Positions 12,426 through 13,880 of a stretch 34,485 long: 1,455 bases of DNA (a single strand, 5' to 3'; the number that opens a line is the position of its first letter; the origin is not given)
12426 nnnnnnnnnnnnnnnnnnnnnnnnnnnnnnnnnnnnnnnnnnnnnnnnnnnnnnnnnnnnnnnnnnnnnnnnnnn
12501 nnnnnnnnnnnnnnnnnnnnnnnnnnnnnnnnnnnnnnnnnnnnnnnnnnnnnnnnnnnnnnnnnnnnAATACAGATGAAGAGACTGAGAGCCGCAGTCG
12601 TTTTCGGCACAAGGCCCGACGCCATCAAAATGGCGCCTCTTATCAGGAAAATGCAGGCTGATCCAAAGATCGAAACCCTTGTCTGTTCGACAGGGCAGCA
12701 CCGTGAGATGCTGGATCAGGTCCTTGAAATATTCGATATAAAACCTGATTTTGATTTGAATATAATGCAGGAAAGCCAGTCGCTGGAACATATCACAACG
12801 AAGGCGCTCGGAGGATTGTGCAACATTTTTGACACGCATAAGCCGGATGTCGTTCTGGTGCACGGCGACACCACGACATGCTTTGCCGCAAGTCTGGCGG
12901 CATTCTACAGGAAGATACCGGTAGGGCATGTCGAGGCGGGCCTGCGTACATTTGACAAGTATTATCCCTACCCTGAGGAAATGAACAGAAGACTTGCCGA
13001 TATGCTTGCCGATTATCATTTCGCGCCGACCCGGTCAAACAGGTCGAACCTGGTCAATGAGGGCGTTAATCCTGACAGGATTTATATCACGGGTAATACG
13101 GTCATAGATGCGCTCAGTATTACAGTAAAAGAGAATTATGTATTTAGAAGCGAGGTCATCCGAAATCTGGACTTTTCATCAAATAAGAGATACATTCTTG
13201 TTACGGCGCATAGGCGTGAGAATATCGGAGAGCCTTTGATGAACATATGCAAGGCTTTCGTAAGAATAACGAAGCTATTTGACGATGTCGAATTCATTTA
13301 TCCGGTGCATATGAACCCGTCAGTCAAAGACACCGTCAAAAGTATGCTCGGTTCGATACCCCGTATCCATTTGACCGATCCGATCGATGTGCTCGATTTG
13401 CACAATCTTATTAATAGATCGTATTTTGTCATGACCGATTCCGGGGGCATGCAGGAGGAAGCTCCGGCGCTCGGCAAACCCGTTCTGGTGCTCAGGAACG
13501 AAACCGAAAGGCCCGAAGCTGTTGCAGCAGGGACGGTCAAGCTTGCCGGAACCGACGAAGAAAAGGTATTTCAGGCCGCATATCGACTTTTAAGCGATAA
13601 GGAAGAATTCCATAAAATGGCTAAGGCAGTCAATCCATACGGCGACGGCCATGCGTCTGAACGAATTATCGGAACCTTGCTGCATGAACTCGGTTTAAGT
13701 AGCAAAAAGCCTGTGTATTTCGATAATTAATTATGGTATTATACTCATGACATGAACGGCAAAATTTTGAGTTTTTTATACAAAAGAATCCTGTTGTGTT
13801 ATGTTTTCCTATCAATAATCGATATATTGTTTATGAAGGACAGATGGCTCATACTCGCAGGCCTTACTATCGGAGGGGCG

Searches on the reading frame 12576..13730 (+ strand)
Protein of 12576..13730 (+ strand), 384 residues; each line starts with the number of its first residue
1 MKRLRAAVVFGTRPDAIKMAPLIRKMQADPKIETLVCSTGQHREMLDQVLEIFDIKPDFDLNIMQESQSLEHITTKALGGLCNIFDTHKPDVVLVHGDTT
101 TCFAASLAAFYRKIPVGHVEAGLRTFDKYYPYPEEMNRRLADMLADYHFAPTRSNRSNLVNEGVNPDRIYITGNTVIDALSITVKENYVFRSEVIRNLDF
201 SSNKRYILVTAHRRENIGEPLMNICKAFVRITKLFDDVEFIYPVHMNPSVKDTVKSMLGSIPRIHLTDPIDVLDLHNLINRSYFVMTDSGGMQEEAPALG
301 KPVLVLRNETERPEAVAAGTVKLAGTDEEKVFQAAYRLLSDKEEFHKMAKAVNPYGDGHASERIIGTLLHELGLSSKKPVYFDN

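Call 62: search_protein_families(library=pfam, proteins=[window:12576-13730:+], max_evalue=0.00001)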
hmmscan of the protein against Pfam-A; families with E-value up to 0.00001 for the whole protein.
window:12576-13730:+ (384 aa): 1 family
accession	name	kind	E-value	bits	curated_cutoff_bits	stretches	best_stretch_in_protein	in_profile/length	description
PF02350.25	Epimerase_2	-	1.4e-124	415.9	30.6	1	25-368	2-346/347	UDP-N-acetylglucosamine 2-epimerase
